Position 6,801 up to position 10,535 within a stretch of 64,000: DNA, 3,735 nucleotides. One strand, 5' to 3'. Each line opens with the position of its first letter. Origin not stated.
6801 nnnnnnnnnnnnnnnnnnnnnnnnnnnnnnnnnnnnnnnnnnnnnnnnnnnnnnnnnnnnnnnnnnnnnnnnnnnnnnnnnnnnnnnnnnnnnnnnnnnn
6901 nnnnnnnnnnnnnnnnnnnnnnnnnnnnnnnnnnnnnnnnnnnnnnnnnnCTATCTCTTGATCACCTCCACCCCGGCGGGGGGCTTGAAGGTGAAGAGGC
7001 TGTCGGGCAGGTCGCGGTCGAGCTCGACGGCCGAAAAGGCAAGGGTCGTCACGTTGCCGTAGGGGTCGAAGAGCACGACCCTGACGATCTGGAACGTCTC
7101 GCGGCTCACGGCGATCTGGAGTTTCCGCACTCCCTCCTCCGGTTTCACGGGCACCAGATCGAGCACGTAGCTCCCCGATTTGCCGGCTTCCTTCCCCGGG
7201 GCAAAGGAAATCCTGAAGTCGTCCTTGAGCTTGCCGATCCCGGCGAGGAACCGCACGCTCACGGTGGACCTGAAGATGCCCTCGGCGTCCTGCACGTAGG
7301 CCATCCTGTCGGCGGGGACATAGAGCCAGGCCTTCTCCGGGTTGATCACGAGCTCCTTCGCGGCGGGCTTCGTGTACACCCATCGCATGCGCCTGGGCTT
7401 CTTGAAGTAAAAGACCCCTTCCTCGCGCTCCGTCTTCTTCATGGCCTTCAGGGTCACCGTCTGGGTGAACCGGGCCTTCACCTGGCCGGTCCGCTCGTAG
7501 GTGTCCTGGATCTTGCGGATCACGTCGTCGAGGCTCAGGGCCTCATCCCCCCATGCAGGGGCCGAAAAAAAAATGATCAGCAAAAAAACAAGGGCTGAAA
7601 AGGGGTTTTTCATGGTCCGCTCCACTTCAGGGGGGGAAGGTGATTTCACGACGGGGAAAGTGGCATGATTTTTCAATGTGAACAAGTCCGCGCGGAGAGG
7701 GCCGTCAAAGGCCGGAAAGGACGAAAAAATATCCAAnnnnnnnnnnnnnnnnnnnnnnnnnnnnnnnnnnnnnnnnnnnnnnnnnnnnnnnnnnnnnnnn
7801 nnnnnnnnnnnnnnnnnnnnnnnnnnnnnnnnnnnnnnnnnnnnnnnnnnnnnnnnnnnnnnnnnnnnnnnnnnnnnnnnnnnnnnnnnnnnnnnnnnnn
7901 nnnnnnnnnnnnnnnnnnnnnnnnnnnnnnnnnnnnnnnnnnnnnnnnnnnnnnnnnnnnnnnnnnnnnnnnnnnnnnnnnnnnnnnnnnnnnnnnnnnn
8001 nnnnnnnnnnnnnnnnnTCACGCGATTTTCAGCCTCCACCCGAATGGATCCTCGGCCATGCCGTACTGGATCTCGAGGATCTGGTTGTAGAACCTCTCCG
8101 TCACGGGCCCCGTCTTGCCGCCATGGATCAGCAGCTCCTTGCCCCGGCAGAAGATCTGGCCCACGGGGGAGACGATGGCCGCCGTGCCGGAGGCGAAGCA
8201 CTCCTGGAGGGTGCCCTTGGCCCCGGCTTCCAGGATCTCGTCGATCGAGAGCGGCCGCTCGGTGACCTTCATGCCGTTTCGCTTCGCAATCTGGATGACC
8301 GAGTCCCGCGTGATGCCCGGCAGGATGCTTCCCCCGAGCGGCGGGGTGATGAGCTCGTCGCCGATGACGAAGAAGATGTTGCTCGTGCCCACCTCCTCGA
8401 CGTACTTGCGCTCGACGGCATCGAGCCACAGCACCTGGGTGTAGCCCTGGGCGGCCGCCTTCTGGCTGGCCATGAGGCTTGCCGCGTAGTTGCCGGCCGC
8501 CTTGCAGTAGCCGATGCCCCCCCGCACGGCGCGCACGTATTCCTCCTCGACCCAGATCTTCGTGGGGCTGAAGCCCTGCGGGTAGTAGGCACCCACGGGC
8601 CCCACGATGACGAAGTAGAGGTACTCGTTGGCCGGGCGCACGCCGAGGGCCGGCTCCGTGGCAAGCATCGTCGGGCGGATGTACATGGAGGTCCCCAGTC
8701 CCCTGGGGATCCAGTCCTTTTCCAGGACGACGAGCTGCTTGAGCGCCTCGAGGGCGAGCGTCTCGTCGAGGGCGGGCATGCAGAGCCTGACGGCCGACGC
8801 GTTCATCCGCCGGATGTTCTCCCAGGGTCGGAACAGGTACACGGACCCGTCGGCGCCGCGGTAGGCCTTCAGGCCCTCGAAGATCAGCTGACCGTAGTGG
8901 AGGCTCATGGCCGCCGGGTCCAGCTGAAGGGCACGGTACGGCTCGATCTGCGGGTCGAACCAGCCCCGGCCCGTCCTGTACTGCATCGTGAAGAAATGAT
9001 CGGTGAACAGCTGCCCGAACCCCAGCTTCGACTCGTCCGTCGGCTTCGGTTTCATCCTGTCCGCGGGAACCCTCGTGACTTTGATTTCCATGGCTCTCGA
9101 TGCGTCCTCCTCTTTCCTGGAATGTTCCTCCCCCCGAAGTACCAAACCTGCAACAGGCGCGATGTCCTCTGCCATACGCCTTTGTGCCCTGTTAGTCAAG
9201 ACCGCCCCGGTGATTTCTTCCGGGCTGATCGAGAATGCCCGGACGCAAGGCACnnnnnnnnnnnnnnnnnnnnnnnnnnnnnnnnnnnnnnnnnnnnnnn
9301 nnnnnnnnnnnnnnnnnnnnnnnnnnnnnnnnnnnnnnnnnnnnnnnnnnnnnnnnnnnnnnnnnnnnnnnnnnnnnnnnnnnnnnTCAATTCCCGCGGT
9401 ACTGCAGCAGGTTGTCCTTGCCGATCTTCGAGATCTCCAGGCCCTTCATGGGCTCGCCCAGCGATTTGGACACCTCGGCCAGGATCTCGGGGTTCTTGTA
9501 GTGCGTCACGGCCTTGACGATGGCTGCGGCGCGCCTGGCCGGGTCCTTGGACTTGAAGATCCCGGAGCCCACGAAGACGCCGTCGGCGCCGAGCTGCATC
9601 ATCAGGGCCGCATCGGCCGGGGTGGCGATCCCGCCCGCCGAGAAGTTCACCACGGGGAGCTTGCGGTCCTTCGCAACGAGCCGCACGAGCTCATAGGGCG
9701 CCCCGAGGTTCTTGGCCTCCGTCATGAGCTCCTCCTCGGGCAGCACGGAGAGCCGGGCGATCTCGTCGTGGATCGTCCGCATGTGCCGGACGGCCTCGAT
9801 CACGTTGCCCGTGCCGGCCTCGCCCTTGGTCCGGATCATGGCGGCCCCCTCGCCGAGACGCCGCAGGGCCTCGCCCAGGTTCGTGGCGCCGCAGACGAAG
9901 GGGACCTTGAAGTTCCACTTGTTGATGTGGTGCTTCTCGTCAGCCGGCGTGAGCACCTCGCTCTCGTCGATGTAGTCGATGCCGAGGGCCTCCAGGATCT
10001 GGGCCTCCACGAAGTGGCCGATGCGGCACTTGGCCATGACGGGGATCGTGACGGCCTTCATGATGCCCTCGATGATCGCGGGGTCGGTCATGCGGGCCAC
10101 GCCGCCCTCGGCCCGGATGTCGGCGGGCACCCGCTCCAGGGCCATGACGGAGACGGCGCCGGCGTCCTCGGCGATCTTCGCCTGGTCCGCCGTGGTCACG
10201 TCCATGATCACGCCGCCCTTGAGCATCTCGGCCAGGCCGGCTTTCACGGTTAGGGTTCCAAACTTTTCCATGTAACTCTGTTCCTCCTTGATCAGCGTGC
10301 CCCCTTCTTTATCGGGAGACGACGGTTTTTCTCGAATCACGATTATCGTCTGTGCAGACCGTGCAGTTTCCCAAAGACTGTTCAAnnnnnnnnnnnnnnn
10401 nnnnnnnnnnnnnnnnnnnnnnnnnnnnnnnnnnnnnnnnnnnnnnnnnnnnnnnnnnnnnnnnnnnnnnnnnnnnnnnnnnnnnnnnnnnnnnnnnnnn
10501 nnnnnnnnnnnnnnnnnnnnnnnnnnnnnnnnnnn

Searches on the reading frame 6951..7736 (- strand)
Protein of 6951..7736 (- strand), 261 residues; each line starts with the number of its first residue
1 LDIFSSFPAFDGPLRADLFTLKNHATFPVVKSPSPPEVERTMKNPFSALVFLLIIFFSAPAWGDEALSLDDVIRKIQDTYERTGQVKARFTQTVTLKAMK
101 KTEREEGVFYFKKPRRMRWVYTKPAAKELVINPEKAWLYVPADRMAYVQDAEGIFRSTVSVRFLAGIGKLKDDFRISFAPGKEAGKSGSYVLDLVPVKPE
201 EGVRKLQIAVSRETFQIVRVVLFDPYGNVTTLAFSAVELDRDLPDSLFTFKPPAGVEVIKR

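Call 50: search_protein_families(library=pfam, proteins=[window:6951-7736:-], max_evalue=0.00001)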
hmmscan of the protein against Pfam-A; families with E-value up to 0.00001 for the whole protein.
window:6951-7736:- (261 aa): 1 family
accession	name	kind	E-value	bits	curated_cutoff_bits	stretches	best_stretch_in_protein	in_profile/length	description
PF03548.22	LolA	-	3.8e-24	85.7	23.6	1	85-251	5-165/165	Outer membrane lipoprotein carrier protein LolA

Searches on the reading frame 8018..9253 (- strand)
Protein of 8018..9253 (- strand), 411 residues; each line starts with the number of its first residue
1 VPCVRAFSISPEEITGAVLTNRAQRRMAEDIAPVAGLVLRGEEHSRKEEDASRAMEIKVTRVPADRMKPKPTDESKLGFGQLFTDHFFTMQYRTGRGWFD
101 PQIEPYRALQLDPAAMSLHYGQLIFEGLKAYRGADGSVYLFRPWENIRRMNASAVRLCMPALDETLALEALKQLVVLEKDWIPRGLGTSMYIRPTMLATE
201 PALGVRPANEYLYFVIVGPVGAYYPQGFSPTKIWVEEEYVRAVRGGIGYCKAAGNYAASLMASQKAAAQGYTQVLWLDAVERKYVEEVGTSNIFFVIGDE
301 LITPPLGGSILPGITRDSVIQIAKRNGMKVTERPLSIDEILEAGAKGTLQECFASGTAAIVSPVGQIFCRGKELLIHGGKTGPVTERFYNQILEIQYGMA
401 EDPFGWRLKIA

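Call 50: search_protein_families(library=pfam, proteins=[window:8018-9253:-], max_evalue=0.00001)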
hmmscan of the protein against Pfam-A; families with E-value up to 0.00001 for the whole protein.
window:8018-9253:- (411 aa): 1 family
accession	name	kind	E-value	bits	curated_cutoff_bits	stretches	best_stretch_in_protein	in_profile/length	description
PF01063.24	Aminotran_4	-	6.7e-34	118.1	28.5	1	124-367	2-223/223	Amino-transferase class IV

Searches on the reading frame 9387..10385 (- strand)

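Call 50: search_protein_families(library=pfam, proteins=[window:9387-10385:-], max_evalue=0.00001)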
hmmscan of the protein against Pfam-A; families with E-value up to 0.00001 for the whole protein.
window:9387-10385:- (332 aa): 2 families
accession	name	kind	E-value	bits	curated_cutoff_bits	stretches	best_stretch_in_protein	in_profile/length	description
PF01680.23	SOR_SNZ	-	5.8e-109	363.1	27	1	45-250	2-207/207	SOR/SNZ family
PF05690.20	ThiG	-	4.4e-10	39.8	23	1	228-294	162-225/247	Thiazole biosynthesis protein ThiG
